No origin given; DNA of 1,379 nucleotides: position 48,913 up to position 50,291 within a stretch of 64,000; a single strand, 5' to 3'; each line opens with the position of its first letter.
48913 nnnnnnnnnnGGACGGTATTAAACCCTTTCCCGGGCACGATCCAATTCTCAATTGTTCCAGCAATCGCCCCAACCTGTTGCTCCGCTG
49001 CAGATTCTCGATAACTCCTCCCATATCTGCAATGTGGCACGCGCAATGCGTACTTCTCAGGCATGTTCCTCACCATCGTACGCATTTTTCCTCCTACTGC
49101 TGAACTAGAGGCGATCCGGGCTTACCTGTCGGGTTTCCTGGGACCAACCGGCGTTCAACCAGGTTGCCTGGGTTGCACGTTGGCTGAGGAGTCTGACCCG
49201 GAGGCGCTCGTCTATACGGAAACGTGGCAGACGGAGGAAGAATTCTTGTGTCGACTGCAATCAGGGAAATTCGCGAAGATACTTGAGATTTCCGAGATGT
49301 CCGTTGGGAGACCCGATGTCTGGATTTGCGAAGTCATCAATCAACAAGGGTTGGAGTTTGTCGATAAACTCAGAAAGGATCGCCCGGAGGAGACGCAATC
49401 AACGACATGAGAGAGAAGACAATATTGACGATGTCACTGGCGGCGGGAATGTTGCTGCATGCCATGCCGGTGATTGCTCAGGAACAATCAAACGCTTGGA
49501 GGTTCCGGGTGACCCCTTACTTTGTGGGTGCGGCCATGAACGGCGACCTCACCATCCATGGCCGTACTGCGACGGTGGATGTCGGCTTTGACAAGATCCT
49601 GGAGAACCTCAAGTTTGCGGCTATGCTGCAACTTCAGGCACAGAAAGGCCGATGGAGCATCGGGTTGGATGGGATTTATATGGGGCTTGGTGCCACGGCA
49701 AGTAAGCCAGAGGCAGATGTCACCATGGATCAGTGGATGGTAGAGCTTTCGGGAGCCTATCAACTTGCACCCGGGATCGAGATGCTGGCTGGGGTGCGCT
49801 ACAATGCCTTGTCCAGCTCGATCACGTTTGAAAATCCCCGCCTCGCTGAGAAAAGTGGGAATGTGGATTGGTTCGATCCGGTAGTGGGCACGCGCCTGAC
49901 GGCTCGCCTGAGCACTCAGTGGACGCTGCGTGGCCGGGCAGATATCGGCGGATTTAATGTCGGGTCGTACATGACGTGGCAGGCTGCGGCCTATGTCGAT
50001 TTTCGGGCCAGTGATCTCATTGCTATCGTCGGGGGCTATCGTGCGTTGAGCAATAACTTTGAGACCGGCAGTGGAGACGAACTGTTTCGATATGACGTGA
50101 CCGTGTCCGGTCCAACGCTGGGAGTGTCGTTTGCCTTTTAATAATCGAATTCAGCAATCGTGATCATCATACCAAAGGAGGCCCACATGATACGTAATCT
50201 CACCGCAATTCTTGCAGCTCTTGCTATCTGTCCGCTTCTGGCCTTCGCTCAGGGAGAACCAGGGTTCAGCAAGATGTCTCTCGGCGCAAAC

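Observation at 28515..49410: Two paralogous sigma54 activator-ABM protein modules, each with a correctly spaced -24/-12 promoter candidate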

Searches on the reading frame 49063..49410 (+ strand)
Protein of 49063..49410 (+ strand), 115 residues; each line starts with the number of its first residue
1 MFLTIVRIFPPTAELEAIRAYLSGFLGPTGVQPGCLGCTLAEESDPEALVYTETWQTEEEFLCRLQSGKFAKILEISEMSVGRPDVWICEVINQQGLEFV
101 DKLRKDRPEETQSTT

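Call 3: search_protein_families(library=pfam, proteins=[window:49063-49410:+])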
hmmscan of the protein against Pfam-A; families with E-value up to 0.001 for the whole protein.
window:49063-49410:+ (115 aa): 1 family
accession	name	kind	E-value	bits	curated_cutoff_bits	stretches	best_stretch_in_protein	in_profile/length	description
PF03992.22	ABM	-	6.3e-07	29.9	23.1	1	1-73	1-75/78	Antibiotic biosynthesis monooxygenase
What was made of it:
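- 49063..49410 (+): ABM2, an ABM-fold protein of 115 aa. The start codon abuts the promoter. Pfam ABM 29.9 bits (call 3).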

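Call 21: search_protein_families(library=ncbifam, proteins=[window:49063-49410:+], max_evalue=0.00001)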
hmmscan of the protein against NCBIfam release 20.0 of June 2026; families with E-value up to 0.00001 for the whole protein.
window:49063-49410:+ (115 aa): 0 families

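Call 54: find_homologous_proteins(query=window:49063-49410:+, max_evalue=0.00001)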
Query window:49063-49410:+ (115 aa): 17 proteins with E <= 0.00001 among 19 candidates.
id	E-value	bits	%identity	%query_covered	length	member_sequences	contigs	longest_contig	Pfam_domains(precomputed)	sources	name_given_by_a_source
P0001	3.9e-35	139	61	90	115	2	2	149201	PF03992.23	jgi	jgi:quinol monooxygenase YgiN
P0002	6.3e-35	138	57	94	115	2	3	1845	PF03992.23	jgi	jgi:quinol monooxygenase YgiN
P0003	1.1e-34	137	60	90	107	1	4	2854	PF03992.23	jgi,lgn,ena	-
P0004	8.1e-34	134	58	90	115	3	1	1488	PF03992.23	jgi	jgi:quinol monooxygenase YgiN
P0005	1.0e-32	131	60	90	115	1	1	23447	PF03992.23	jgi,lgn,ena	-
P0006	1.3e-32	130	58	90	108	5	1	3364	PF03992.23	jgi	jgi:quinol monooxygenase YgiN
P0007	1.3e-32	130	59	90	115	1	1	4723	PF03992.23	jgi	jgi:quinol monooxygenase YgiN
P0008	1.5e-32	130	56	91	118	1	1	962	PF03992.23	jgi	jgi:quinol monooxygenase YgiN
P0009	7.8e-32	128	57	90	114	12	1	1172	PF03992.23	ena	-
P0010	3.4e-31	126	54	91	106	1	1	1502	PF03992.23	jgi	jgi:quinol monooxygenase YgiN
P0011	4.7e-31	125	54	91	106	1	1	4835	PF03992.23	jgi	-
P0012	1.7e-30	124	58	90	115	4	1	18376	PF03992.23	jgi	jgi:quinol monooxygenase YgiN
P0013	4.8e-30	122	54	99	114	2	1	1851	PF03992.23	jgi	jgi:quinol monooxygenase YgiN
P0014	1.2e-29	121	55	90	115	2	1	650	PF03992.23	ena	-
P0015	1.2e-29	121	54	90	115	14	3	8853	PF03992.23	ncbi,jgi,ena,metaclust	jgi:quinol monooxygenase YgiN|metaclust:\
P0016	3.7e-28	116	56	90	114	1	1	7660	PF03992.23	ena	-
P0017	6.5e-27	112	53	93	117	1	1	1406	PF03992.23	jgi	jgi:quinol monooxygenase YgiN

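Call 55: find_encoding_contigs(protein=P0001, flank=7000, max_places=2)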
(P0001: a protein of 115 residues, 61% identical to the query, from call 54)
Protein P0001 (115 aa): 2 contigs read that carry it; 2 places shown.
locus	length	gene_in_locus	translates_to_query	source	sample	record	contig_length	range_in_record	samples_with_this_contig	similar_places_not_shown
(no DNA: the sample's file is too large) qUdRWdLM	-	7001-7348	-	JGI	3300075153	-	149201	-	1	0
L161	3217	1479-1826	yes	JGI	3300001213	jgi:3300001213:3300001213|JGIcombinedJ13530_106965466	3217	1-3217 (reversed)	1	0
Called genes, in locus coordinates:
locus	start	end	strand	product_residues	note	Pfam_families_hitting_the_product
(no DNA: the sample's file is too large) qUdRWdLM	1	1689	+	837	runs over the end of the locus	PF00884:Sulfatase, PF16347:SGSH_C (weak)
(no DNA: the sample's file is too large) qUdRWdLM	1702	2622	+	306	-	PF12799:LRR_4 (faint)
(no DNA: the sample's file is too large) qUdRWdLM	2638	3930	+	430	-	PF04055:Radical_SAM, PF13186:SPASM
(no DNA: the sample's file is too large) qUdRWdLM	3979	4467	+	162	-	-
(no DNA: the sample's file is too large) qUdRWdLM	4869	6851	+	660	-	PF08447:PAS_3, PF00158:Sigma54_activat, PF14532:Sigma54_activ_2, PF00004:AAA (weak), PF07728:AAA_5 (weak), PF25601:AAA_lid_14, PF02954:HTH_8 (weak)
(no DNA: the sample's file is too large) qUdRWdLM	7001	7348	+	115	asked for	PF03992:ABM (weak)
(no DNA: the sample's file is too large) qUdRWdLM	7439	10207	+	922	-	PF03200:Glyco_hydro_63 (faint), PF22422:MGH1-like_GH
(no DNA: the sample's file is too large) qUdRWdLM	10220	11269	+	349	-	PF08240:ADH_N, PF16912:Glu_dehyd_C, PF00107:ADH_zinc_N (weak)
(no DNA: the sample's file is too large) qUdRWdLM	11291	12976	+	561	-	PF01266:DAO (faint), PF07992:Pyr_redox_2, PF13450:NAD_binding_8 (faint), PF13454:NAD_binding_9 (faint), PF13738:Pyr_redox_3 (faint), PF00070:Pyr_redox, PF02852:Pyr_redox_dim, PF00581:Rhodanese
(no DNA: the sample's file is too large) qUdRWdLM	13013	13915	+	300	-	PF13593:SBF_like, PF01758:SBF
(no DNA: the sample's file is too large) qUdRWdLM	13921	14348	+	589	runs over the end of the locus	PF00916:Sulfate_transp, PF01740:STAS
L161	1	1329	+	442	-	?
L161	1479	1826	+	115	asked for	PF03992:ABM (weak)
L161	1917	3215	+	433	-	?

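Call 56: find_encoding_contigs(protein=P0005, flank=7000, max_places=2)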
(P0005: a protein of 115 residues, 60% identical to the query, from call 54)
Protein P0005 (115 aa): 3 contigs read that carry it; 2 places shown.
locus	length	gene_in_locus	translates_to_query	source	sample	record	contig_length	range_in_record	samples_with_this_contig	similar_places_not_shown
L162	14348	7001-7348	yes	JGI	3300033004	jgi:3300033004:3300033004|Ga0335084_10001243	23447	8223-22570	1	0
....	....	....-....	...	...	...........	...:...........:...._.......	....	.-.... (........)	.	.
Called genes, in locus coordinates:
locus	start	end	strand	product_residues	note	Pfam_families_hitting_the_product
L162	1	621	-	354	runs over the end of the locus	PF00710:Asparaginase, PF17763:Asparaginase_C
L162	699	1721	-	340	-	PF01594:AI-2E_transport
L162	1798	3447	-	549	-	PF00924:MS_channel_2nd, PF21082:MS_channel_3rd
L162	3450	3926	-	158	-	-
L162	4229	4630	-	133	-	PF07635:PSCyt1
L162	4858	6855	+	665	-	PF01590:GAF, PF13185:GAF_2 (weak), PF08447:PAS_3 (weak), PF00158:Sigma54_activat, PF14532:Sigma54_activ_2, PF00004:AAA (weak), PF07728:AAA_5 (weak), PF25601:AAA_lid_14, +1 more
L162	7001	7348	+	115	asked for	PF03992:ABM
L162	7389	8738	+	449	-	PF13372:Alginate_exp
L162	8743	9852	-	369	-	-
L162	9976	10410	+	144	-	-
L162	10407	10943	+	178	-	PF10027:DUF2269 (weak)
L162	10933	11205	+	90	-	-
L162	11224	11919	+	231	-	PF00702:Hydrolase, PF12710:HAD (weak), PF13419:HAD_2, PF13242:Hydrolase_like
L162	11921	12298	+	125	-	PF01648:ACPS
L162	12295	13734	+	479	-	PF00672:HAMP, PF00512:HisKA, PF02518:HATPase_c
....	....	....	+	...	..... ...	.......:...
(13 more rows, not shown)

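Call 57: find_encoding_contigs(protein=P0012, flank=7000, max_places=2)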
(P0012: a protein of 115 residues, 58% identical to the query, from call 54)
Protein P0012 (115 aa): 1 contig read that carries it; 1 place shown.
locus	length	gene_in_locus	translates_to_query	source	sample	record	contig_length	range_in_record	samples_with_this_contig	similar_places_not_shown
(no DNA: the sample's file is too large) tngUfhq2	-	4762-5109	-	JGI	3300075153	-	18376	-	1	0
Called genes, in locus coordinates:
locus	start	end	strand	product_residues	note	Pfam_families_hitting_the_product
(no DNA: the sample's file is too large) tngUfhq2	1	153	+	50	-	?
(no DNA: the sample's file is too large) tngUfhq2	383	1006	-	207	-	PF14534:DUF4440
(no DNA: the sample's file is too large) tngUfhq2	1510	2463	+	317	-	PF01544:CorA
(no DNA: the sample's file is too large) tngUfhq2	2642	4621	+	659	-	PF08447:PAS_3, PF00158:Sigma54_activat, PF14532:Sigma54_activ_2, PF07728:AAA_5 (weak), PF25601:AAA_lid_14, PF02954:HTH_8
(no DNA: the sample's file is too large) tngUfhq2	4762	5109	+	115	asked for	PF03992:ABM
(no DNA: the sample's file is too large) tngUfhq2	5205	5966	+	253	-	-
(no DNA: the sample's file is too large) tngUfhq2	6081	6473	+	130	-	PF02656:DUF202, PF10002:DUF2243 (faint)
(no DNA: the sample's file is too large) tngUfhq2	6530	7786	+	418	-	-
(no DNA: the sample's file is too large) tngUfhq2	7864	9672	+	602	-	PF13738:Pyr_redox_3 (faint), PF01266:DAO (faint), PF07992:Pyr_redox_2, PF13450:NAD_binding_8 (faint), PF13454:NAD_binding_9 (faint), PF00070:Pyr_redox, PF02852:Pyr_redox_dim, PF00581:Rhodanese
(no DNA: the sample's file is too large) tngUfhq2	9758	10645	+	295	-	PF13593:SBF_like (weak), PF01758:SBF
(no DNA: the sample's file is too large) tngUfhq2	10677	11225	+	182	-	-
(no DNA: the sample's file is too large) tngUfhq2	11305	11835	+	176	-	-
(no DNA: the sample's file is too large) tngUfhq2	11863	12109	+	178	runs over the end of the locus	PF13441:Gly-zipper_YMGG, PF13436:Gly-zipper_OmpA, PF13488:Gly-zipper_Omp (weak)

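Call 58: find_encoding_contigs(protein=P0015, flank=7000, max_places=3)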
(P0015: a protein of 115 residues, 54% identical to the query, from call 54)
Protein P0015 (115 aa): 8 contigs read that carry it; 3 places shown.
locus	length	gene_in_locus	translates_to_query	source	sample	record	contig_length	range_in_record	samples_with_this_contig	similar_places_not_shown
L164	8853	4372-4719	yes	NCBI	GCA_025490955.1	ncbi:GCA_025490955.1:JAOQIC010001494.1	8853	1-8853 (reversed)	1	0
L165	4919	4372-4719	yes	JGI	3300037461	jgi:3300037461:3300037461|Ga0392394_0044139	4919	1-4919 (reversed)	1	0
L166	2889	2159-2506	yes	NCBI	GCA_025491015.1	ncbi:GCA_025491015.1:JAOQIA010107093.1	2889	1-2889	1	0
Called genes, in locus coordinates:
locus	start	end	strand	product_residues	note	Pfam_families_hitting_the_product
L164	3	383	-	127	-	?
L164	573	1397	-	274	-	PF05721:PhyH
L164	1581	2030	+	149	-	-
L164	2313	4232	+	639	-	PF02954:HTH_8 (faint), PF08447:PAS_3, PF00158:Sigma54_activat, PF14532:Sigma54_activ_2, PF00004:AAA (weak), PF07728:AAA_5, PF25601:AAA_lid_14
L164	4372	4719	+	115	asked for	PF03992:ABM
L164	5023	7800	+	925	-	PF22422:MGH1-like_GH, PF03200:Glyco_hydro_63 (weak), PF22422:MGH1-like_GH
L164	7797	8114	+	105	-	PF08240:ADH_N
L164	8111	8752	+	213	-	PF16912:Glu_dehyd_C, PF00107:ADH_zinc_N (weak)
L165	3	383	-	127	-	?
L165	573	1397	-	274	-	PF05721:PhyH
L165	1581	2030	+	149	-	-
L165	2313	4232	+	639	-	PF02954:HTH_8 (faint), PF08447:PAS_3, PF00158:Sigma54_activat, PF14532:Sigma54_activ_2, PF00004:AAA (weak), PF07728:AAA_5, PF25601:AAA_lid_14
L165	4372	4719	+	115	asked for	PF03992:ABM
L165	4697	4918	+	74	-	?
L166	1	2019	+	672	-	?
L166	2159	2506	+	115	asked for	PF03992:ABM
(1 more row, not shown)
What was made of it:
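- All ABM2 orthologue contexts have the EBP 139-149 nt upstream (calls 55-58).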

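Call 88: predict_structure(alignment_id=A4)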
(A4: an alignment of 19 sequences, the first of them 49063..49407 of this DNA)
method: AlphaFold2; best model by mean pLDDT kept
length: 115 residues; sequences in the alignment: 19
mean_pLDDT: 74.0   pTM: 0.60
mean pLDDT of the five models: 74.0, 63.5, 60.0, 55.2, 52.2
residues with pLDDT >= 90: 2; 70-90: 77; 50-70: 23; < 50: 13
segments of 3 or more residues with pLDDT < 50: 39-41, 107-115
pLDDT, mean of each block of 10 residues (from residue 1): 85 89 80 60 70 85 86 86 80 60 51 38
secondary structure, 60 per line:
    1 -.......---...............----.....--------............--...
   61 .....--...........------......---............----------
elements in order: E2-8 H12-26 E31-35 E44-55 H58-65 H68-78 E85-90 H94-105

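Call 90: fold_search(model_id=the predicted structure, library=pdb)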
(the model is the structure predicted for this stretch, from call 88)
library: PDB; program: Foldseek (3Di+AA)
matches with E <= 10: 1258; with E <= 0.001: 8
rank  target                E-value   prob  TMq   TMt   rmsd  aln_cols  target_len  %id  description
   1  4hl9_A                1.3e-04  1.00  0.56  0.66   6.5        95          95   16  Crystal structure of antibiotic biosynthesis monooxygenase (released 2012-10-31)
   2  1iuj_B                1.3e-04  1.00  0.46  0.50   6.2       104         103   23  The structure of TT1380 protein from thermus thermophilus (released 2003-09-09)
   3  2gff_A                1.7e-04  1.00  0.55  0.63   5.1        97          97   15  Crystal Structure of Yersinia pestis LsrG (released 2007-04-03)
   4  2omo_E                1.9e-04  1.00  0.51  0.60   5.1       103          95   14  Putative antibiotic biosynthesis monooxygenase from Nitrosomonas europaea (released 2007-01-30)
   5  1r6y                  2.4e-04  1.00  0.56  0.61   4.5       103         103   16  Crystal structure of YgiN from Escherichia coli (released 2004-11-02)
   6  1iuj_A                5.8e-04  1.00  0.45  0.50   6.3       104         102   23  The structure of TT1380 protein from thermus thermophilus (released 2003-09-09)
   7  4dn9_B                8.2e-04  1.00  0.52  0.60   6.4        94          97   19  CRYSTAL STRUCTURE OF putative Antibiotic biosynthesis monooxygenase from Chloroflexus aurantiacus J-10-fl (released 2012-02-22)
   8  1y0h_B                8.7e-04  1.00  0.57  0.66   6.5        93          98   22  Structure of Rv0793 from Mycobacterium tuberculosis (released 2004-12-28)
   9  3fgv_A                1.2e-03  1.00  0.52  0.62   6.8        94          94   21  CRYSTAL STRUCTURE OF A PUTATIVE ANTIBIOTIC BIOSYNTHESIS MONOOXYGENASE (SPO2313) FROM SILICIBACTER POMEROYI DSS-3 AT 1. (released 2008-12-23)
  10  2omo_G                1.3e-03  1.00  0.53  0.60   6.3        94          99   14  Putative antibiotic biosynthesis monooxygenase from Nitrosomonas europaea (released 2007-01-30)
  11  1y0h_A                1.6e-03  1.00  0.58  0.65   6.5        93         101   22  Structure of Rv0793 from Mycobacterium tuberculosis (released 2004-12-28)
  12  2pd1_C                2.0e-03  1.00  0.59  0.66   3.9       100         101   14  Crystal structure of NE2512 protein of unknown function from Nitrosomonas europaea (released 2007-05-01)
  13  1x7v_C                2.0e-03  1.00  0.53  0.60   6.7        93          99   16  Crystal structure of PA3566 from Pseudomonas aeruginosa (released 2004-08-31)
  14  1x7v_A                2.0e-03  1.00  0.53  0.60   6.8        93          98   16  Crystal structure of PA3566 from Pseudomonas aeruginosa (released 2004-08-31)
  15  5k9f                  2.0e-03  0.99  0.42  0.46   6.0       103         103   12  Crystal structure of a NIPSNAP domain protein from Burkholderia xenovorans (released 2016-06-15)
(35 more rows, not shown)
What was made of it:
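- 49063..49410 (+): AF2 model has pLDDT 74 with an ABM fold plus a C-terminal helix (calls 88, 90).
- On ABM domain family (PF03992): The AF2 model has pLDDT 74, and the top Foldseek matches are ABM dimers (calls 88, 90).
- Closest known: LsrG, an ABM-fold enzyme of the lsr operon. Same: LsrG ranks third among structural matches (call 90).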

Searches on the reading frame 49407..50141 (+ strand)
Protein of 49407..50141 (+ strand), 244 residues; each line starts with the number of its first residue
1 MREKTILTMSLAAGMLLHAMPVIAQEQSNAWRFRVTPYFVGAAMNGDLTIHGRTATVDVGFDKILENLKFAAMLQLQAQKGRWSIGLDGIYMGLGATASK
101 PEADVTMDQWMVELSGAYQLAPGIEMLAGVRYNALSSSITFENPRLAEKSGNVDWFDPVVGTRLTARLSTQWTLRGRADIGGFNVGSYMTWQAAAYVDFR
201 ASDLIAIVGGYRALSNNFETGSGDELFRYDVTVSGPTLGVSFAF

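Call 3: search_protein_families(library=pfam, proteins=[window:49407-50141:+])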
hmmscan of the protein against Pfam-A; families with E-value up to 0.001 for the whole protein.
window:49407-50141:+ (244 aa): 0 families

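Call 21: search_protein_families(library=ncbifam, proteins=[window:49407-50141:+], max_evalue=0.00001)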
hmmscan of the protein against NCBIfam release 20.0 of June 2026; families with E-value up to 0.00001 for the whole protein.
window:49407-50141:+ (244 aa): 0 families

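Call 67: search_protein_families(library=pfam, proteins=[window:49407-50141:+], max_evalue=1)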
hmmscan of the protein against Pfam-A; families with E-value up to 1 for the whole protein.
window:49407-50141:+ (244 aa): 2 families
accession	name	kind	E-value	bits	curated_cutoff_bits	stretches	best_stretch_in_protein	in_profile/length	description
PF10677.15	DUF2490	-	0.062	13.5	29.8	1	106-180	33-99/186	Protein of unknown function (DUF2490)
PF04264.18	YceI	-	0.11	13.3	23.7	1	31-64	79-111/150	YceI-like domain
